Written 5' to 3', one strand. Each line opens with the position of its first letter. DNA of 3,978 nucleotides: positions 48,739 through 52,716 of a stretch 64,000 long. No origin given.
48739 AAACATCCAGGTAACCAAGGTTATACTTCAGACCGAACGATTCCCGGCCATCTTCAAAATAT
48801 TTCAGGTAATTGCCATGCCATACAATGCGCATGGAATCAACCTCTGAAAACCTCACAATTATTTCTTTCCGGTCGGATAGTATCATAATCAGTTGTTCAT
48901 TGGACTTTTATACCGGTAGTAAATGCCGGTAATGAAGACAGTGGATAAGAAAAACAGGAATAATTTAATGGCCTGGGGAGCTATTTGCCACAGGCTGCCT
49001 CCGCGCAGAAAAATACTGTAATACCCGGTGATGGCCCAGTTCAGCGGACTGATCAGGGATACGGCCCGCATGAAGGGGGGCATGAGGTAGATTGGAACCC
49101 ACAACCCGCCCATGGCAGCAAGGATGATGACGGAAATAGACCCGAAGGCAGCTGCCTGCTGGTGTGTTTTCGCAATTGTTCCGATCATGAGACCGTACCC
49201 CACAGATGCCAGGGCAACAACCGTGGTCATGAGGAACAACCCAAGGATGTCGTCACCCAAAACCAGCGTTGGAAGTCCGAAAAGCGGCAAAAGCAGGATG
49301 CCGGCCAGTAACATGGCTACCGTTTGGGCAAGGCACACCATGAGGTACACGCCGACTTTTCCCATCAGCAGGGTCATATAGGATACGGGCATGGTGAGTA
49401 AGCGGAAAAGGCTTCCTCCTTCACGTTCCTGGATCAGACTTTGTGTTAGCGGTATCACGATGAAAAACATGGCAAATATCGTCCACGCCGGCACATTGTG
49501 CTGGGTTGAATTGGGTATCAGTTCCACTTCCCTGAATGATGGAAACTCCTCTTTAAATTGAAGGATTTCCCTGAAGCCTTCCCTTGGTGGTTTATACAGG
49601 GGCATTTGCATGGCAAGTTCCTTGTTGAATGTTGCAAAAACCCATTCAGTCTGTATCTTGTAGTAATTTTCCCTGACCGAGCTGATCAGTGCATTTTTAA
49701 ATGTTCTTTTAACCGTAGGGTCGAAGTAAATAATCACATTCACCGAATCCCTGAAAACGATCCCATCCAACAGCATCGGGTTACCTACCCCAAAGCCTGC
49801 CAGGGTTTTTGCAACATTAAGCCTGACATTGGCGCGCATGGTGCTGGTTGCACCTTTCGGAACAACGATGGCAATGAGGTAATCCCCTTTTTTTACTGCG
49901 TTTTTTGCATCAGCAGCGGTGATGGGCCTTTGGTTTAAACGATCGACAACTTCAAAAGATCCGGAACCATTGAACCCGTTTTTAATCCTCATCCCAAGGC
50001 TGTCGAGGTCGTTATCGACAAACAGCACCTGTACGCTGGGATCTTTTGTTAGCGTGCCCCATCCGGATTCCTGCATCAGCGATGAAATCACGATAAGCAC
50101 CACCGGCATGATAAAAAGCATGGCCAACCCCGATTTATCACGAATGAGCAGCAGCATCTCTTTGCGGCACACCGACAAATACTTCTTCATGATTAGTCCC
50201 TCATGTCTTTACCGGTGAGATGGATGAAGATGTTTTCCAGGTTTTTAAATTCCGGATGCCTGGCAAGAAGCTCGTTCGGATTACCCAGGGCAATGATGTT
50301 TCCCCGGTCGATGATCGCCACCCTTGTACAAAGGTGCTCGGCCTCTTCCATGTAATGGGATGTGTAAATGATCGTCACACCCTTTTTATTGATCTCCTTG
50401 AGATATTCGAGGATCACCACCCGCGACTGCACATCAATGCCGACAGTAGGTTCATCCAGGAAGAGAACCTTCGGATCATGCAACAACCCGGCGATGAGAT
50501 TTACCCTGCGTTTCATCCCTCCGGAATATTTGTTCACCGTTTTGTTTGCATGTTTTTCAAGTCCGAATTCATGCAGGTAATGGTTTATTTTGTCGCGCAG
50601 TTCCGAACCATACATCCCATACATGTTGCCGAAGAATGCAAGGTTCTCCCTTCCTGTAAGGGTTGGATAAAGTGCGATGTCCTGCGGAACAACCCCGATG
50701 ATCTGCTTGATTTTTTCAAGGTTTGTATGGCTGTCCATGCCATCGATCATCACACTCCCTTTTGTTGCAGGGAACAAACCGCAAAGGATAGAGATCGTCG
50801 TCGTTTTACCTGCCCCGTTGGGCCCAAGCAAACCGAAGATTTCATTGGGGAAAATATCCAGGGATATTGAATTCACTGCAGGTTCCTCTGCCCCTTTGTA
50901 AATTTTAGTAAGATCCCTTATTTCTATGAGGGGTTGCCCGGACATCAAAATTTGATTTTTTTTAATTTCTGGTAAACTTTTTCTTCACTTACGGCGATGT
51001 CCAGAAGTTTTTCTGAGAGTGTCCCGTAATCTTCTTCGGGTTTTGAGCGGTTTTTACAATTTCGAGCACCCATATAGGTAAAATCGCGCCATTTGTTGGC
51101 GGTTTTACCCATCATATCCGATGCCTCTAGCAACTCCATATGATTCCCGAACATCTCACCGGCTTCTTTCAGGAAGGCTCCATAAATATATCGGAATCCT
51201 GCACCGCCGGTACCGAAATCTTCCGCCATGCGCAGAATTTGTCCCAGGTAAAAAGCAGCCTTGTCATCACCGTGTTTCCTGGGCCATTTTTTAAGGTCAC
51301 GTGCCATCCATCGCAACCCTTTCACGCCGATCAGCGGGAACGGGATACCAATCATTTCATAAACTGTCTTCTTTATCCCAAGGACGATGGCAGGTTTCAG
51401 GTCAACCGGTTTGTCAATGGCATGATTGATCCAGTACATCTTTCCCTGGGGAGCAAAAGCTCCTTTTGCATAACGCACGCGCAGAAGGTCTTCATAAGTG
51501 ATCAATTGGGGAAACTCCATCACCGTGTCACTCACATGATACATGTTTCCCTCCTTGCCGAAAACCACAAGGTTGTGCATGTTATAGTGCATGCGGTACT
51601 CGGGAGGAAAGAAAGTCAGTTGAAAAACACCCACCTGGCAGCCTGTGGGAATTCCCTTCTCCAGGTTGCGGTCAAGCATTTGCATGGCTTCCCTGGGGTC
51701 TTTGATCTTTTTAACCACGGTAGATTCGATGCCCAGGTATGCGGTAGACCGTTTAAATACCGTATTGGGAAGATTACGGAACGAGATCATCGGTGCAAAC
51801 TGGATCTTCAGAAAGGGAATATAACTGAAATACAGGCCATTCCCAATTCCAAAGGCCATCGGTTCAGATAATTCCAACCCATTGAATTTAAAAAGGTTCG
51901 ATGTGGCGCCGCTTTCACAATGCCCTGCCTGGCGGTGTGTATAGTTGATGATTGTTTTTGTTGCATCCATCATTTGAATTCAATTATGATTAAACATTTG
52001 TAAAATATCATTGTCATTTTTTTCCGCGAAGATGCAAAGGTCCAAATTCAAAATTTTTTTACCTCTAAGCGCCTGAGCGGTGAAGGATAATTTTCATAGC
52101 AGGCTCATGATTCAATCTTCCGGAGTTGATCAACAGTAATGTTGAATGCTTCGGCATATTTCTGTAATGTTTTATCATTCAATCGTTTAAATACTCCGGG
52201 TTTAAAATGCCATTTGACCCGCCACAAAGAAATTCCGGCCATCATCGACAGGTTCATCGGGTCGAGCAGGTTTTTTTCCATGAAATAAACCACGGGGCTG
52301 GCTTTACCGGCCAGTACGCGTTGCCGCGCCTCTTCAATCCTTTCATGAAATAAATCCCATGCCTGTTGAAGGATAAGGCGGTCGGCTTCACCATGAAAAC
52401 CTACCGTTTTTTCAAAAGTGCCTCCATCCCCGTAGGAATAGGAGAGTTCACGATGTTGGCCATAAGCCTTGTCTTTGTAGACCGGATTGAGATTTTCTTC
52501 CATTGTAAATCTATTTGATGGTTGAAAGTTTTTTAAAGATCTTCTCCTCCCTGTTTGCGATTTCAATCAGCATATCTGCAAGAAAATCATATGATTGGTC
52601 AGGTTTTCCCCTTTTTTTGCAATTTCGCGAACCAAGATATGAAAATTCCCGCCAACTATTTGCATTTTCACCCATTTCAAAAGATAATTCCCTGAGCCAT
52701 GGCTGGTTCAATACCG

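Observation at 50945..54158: Tandem duplicated two-gene module (small HTH-like protein + BtrH-like Cys protein) wired to the ABC exporter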

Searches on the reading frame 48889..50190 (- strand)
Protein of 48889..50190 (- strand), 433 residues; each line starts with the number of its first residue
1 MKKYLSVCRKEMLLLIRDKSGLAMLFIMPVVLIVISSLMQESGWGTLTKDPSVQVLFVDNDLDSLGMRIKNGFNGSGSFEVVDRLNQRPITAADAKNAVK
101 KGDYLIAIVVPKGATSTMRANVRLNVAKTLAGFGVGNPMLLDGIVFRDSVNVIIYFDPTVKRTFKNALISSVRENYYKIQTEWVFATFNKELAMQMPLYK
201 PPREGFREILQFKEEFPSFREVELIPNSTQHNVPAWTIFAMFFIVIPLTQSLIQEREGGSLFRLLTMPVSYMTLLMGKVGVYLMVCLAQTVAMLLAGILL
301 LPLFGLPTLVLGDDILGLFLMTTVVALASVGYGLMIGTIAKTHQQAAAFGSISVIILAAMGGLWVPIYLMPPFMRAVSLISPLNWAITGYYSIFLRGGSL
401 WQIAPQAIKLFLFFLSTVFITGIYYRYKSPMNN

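Call 3: search_protein_families(library=pfam, proteins=[window:48889-50190:-], max_evalue=0.01)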
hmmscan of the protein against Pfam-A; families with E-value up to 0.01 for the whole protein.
window:48889-50190:- (433 aa): 4 families
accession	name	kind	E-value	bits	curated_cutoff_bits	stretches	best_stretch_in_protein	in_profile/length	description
PF12698.13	ABC2_membrane_3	-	2.3e-26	93.1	31.6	1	19-420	1-344/347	ABC-2 family transporter protein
PF01061.29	ABC2_membrane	-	1.3e-18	67.8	26.9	1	230-394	49-210/211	ABC-2 type transporter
PF12679.13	ABC2_membrane_2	-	5.6e-13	49.2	27.2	1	6-420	2-271/283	ABC-2 family transporter protein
PF12730.13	ABC2_membrane_4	-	2.3e-05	24.9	27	1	230-329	51-151/179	ABC-2 family transporter protein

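Call 6: search_protein_families(library=ncbifam, proteins=[window:48889-50190:-], max_evalue=0.01)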
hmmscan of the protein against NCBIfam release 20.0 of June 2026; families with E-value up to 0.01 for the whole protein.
window:48889-50190:- (433 aa): 6 families
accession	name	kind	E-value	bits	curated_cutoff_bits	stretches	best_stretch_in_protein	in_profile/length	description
NF038293.1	permease_SagH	equivalog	3.6e-16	59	450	2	236-395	182-338/370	SagH family ABC transporter permease subunit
NF033858.1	ABC2_perm_RbbA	equivalog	8e-14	50.5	1050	1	231-421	714-900/909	ribosome-associated ATPase/putative transporter RbbA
TIGR00025.1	Mtu_efflux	paralog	1.5e-08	34.5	146.9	1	229-389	38-195/238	ABC transporter efflux protein, DrrB family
NF041647.1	ABC_perm_CPBP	equivalog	6.6e-06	25.2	435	1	2-121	3-119/636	ABC transporter permease subunit/CPBP intramembrane protease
TIGR01247.1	drrB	subfamily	0.00063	19.5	223.05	1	240-421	58-232/236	daunorubicin resistance ABC transporter membrane protein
TIGR00955.1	3a01204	subfamily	0.0015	17.2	736.35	1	319-386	476-543/617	pigment precursor permease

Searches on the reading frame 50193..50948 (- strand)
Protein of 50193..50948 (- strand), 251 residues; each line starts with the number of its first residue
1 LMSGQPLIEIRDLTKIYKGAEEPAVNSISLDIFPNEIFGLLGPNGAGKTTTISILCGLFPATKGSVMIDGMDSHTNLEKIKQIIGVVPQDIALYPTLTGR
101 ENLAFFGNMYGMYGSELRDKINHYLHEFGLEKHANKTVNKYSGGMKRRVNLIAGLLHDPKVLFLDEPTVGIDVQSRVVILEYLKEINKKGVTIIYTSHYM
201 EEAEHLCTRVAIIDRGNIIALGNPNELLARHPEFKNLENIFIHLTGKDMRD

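Call 3: search_protein_families(library=pfam, proteins=[window:50193-50948:-], max_evalue=0.01)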
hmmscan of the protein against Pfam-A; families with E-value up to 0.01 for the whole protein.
window:50193-50948:- (251 aa): 4 families
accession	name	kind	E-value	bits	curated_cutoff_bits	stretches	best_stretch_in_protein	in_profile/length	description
PF00005.33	ABC_tran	-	6.4e-33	114.7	25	1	26-168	2-136/137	ABC transporter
PF13304.12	AAA_21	-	1.9e-11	45.1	27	1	125-198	222-298/304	AAA domain, putative AbiEii toxin, Type IV TA system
PF00004.35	AAA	-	0.00085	20.2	21.2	0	40-61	3-24/131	ATPase family associated with various cellular activities (AAA)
PF00448.28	SRP54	-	0.0081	16.3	22.7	0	40-73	6-39/196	SRP54-type protein, GTPase domain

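Call 6: search_protein_families(library=ncbifam, proteins=[window:50193-50948:-], max_evalue=0.01)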
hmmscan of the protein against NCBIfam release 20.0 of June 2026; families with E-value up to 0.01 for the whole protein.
window:50193-50948:- (251 aa): 188 families (the best 25 are shown)
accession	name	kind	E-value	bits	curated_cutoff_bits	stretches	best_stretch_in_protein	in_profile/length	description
TIGR01188.1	drrA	subfamily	1.2e-77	261.2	312.45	1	21-229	5-213/302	daunorubicin resistance ABC transporter, ATP-binding protein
NF010060.0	PRK13537.1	equivalog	5.9e-60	202.8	521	1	5-230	13-236/314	nodulation factor ABC transporter ATP-binding protein NodI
TIGR03522.1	GldA_ABC_ATP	equivalog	1.8e-55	188.5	402.6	1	8-229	3-221/301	gliding motility-associated ABC transporter ATP-binding subunit GldA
NF010059.0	PRK13536.1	equivalog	2.9e-55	187.4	549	1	8-229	44-263/342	nodulation factor ABC transporter ATP-binding protein NodI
TIGR03864.1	PQQ_ABC_ATP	hypoth_equivalog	4.7e-54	183.3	302.25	1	8-245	2-236/236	ABC transporter, ATP-binding subunit, PQQ-dependent alcohol dehydrogenase system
TIGR01288.1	nodI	equivalog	5.6e-52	176.6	424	1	12-229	9-224/303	nodulation factor ABC transporter ATP-binding protein NodI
NF033858.1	ABC2_perm_RbbA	equivalog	8.1e-52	176.2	1050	1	6-244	265-500/909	ribosome-associated ATPase/putative transporter RbbA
TIGR01257.1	rim_protein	equivalog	5.3e-45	152.9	4012.85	1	8-224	929-1144/2272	rim ABC transporter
NF043075.1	MMSYN1_0197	equivalog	6e-43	147.1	550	1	7-229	2-222/341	spermidine/putrescine ABC transporter ATP-binding protein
TIGR03740.1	galliderm_ABC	subfamily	3.1e-42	144.8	309.75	1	9-243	2-220/223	lantibiotic protection ABC transporter ATP-binding subunit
TIGR04521.1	ECF_ATPase_2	equivalog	2e-41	142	330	1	8-236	1-241/279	energy-coupling factor transporter ATPase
TIGR04520.1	ECF_ATPase_1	equivalog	2.2e-41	142.1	315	1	8-237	1-233/269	energy-coupling factor transporter ATPase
NF008621.0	PRK11607.1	equivalog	7.5e-41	140.2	613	1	5-233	17-242/377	putrescine ABC transporter ATP-binding subunit PotG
TIGR04406.1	LPS_export_lptB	equivalog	1.3e-40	139.2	240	1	9-230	3-225/239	LPS export ABC transporter ATP-binding protein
NF040840.2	tungstate_WtpC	equivalog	2.2e-40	139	440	1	8-236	2-226/347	tungstate ABC transporter ATP-binding protein WtpC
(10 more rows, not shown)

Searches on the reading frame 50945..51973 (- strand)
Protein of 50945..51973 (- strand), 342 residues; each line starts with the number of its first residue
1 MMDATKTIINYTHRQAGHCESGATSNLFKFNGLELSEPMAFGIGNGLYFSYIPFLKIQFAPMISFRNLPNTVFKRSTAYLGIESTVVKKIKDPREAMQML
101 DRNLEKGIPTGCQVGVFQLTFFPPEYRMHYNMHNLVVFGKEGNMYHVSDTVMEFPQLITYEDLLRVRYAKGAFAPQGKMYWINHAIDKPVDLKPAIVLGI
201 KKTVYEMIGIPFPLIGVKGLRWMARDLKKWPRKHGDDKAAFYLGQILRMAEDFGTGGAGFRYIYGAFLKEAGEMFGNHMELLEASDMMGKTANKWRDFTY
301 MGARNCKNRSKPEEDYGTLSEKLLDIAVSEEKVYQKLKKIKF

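Call 3: search_protein_families(library=pfam, proteins=[window:50945-51973:-], max_evalue=0.01)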
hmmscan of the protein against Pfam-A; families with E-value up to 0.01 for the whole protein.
window:50945-51973:- (342 aa): 2 families
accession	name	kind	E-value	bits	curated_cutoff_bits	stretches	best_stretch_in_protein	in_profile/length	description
PF16169.10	DUF4872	-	7.2e-48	163.1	28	1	161-337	1-173/173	Domain of unknown function (DUF4872)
PF14399.12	BtrH_N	-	1.3e-40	139.1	29.7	1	18-150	1-134/134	Butirosin biosynthesis protein H, N-terminal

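Call 6: search_protein_families(library=ncbifam, proteins=[window:50945-51973:-], max_evalue=0.01)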
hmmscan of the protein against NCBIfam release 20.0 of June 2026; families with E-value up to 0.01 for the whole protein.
window:50945-51973:- (342 aa): 1 family
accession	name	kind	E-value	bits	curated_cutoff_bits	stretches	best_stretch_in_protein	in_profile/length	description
NF053550.1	DarH_acyl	equivalog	3.1e-118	394.6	300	1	10-338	1-325/325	BtrH-related acyltransferase DarH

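Call 52: predict_structure(alignment_id=A4)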
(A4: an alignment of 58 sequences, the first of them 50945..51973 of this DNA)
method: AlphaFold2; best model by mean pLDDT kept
length: 342 residues; sequences in the alignment: 58
mean_pLDDT: 91.8   pTM: 0.90
mean pLDDT of the five models: 91.8, 91.4, 90.9, 90.3, 89.4
residues with pLDDT >= 90: 263; 70-90: 64; 50-70: 13; < 50: 2
segments of 3 or more residues with pLDDT < 50: none
pLDDT, mean of each block of 10 residues (from residue 1): 75 93 96 96 95 88 84 94 90 97 97 94 83 95 97 96 96 91 90 97 98 97 96 91 88 75 97 97 98 95 71 81 98 98 91
secondary structure, 60 per line:
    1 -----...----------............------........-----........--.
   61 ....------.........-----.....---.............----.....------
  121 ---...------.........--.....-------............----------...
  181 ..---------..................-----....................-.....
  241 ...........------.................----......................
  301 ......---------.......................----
elements in order: E6-8 H19-30 H37-44 E50-57 E60-64 H71-79 E85-89 H93-105 E110-114 E133-141 E144-148 E156-159 H160-167 E178-182 H192-209 H216-234 H236-251 H258-274 H279-306 H316-338

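Call 55: fold_search(model_id=the predicted structure, library=pdb)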
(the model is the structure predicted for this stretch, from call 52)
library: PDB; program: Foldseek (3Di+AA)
matches with E <= 10: 319; with E <= 0.001: 20
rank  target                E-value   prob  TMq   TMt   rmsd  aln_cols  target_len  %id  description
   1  8gs1_B                4.1e-10  1.00  0.64  0.66   5.6       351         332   18  Crystal structure of AziU2-U3 complex from Streptomyces sahachiroi NRRL2485 (released 2023-09-06)
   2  8gs1_D                8.8e-10  1.00  0.65  0.66   5.7       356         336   17  Crystal structure of AziU2-U3 complex from Streptomyces sahachiroi NRRL2485 (released 2023-09-06)
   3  7wuw_C                1.1e-09  1.00  0.64  0.66   5.8       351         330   18  Crystal structure of AziU3/U2 from Streptomyces sahachiroi (released 2022-09-07)
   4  9qvj_A                1.9e-09  1.00  0.63  0.69   5.2       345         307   15  Crystal structure of CtaG from Ruminiclostridium cellulolyticum (P2(1)-medium) (released 2025-10-01)
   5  9qvo                  3.5e-09  1.00  0.64  0.70   5.1       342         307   15  Crystal structure of the CtaG_H128A variant from Ruminiclostridium cellulolyticum (P2(1)-small) (released 2025-10-01)
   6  9quz                  4.3e-09  1.00  0.64  0.70   5.2       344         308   15  Crystal structure of CtaG from Ruminiclostridium cellulolyticum (P2(1)-small) (released 2025-10-01)
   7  9qvl                  5.0e-09  1.00  0.64  0.69   5.9       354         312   15  Crystal structure of the CtaG_C11A variant from Ruminiclostridium cellulolyticum (P2(1)2(1)2(1)-small) (released 2025-10-01)
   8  9qvs                  5.2e-09  1.00  0.65  0.70   5.2       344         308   15  Crystal structure of the CtaG_D144N variant from Ruminiclostridium cellulolyticum (P2(1)-small) (released 2025-10-01)
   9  9qvk                  8.8e-09  1.00  0.64  0.70   5.2       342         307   15  Crystal structure of the CtaG_C11A variant from Ruminiclostridium cellulolyticum (P2(1)-small) (released 2025-10-01)
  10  9qvp_A                1.1e-08  1.00  0.64  0.71   4.9       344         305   16  Crystal structure of the CtaG_H128A variant from Ruminiclostridium cellulolyticum (P2(1)2(1)2(1)-medium) (released 2025-10-01)
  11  9qvq_B                3.5e-08  1.00  0.66  0.73   4.7       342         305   15  Crystal structure of the CtaG_H128A variant from Ruminiclostridium cellulolyticum in complex with PHBA (P2(1)-medium) (released 2025-10-01)
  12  7yn1_A                4.7e-08  1.00  0.63  0.62   5.6       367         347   13  Crystal structure of selenomethionine labeled CcbD (released 2023-08-02)
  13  7yn1_B                1.3e-07  1.00  0.63  0.62   5.7       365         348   13  Crystal structure of selenomethionine labeled CcbD (released 2023-08-02)
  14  9dkr_B                3.2e-07  1.00  0.63  0.62   5.6       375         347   14  Crystal structure of CcbD complexed with PCP domain of CcbZ (released 2025-10-01)
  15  9dks_A                3.4e-07  1.00  0.62  0.62   5.8       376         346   14  Crystal structure of CcbD C19S mutant complexed with single PCP domain of CcbZ (released 2025-09-17)
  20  3erv                  5.4e-05  1.00  0.38  0.62   5.0       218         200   13  Crystal structure of an putative C39-like peptidase from Bacillus anthracis (released 2008-10-14)
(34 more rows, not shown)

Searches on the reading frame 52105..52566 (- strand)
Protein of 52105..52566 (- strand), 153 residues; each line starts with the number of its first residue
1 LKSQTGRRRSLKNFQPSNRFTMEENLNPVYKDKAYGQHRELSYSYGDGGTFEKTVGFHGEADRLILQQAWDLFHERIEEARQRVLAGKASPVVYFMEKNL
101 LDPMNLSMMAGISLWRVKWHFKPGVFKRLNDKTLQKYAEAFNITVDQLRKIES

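Call 3: search_protein_families(library=pfam, proteins=[window:52105-52566:-], max_evalue=0.01)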
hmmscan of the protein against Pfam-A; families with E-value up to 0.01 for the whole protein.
window:52105-52566:- (153 aa): 0 families

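Call 6: search_protein_families(library=ncbifam, proteins=[window:52105-52566:-], max_evalue=0.01)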
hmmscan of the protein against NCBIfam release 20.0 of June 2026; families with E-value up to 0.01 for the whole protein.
window:52105-52566:- (153 aa): 2 families
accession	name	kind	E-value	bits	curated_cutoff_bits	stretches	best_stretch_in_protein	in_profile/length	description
NF053536.1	DarG_fam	subfamily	4.7e-34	117.4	70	1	22-151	1-130/131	DarG family dialkylresorcinol biosynthesis protein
NF053545.1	flexirubin_DarG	equivalog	1.1e-33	116.2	170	1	37-149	17-129/129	flexirubin biosynthesis protein DarG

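Call 78: search_protein_families(library=pfam, proteins=[window:52105-52503:-], max_evalue=10)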
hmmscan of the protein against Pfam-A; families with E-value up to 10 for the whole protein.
window:52105-52503:- (132 aa): 0 families
